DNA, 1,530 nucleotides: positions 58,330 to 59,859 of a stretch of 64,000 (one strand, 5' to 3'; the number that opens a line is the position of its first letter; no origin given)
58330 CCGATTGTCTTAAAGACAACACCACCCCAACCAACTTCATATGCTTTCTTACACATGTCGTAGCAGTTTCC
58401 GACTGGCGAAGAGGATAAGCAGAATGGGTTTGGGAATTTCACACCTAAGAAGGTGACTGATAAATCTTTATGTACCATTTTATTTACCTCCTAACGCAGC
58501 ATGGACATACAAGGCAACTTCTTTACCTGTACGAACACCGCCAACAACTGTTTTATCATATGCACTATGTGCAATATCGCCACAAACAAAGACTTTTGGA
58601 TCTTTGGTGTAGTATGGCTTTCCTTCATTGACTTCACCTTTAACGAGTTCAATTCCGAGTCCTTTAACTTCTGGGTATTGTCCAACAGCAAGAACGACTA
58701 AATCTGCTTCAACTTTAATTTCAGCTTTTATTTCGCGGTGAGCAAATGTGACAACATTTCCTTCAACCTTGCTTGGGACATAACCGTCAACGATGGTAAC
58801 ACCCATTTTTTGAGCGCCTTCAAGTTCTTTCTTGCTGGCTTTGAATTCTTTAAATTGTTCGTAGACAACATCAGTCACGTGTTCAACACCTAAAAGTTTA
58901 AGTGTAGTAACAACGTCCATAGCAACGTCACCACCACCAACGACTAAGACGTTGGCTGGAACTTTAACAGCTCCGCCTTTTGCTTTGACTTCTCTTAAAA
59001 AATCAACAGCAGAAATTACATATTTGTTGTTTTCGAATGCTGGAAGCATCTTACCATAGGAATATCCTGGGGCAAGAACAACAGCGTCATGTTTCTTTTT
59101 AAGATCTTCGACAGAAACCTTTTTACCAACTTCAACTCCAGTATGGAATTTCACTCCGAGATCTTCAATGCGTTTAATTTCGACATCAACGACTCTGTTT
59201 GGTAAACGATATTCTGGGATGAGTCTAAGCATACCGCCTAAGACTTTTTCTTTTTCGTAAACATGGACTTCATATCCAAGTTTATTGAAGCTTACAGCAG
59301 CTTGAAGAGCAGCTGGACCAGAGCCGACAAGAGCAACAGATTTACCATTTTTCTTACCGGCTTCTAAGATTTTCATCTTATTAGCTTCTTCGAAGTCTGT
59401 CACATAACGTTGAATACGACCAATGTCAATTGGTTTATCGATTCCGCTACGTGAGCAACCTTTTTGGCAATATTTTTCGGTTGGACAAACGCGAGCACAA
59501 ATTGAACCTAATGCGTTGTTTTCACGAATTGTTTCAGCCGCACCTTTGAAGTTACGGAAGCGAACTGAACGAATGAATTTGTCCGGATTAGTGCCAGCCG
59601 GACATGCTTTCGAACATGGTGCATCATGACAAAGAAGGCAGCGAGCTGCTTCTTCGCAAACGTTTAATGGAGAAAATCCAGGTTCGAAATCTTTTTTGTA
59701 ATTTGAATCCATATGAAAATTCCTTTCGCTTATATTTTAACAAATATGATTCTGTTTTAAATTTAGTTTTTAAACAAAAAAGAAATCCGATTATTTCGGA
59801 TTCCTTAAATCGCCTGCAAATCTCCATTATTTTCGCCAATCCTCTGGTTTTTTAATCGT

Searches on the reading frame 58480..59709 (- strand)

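Call 59: search_protein_families(library=pfam, proteins=[window:58480-59709:-], max_evalue=0.000001)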
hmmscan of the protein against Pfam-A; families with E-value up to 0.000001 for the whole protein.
window:58480-59709:- (409 aa): 3 families
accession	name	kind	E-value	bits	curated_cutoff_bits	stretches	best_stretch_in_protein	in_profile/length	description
PF14691.11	Fer4_20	-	4.7e-32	110.6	25.8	1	6-111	6-112/113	Dihydroprymidine dehydrogenase domain II, 4Fe-4S cluster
PF07992.20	Pyr_redox_2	-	1.3e-26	94.1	26.1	1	124-386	2-283/291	Pyridine nucleotide-disulphide oxidoreductase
PF00070.33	Pyr_redox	-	6.4e-08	33.4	22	0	125-198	2-67/82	Pyridine nucleotide-disulphide oxidoreductase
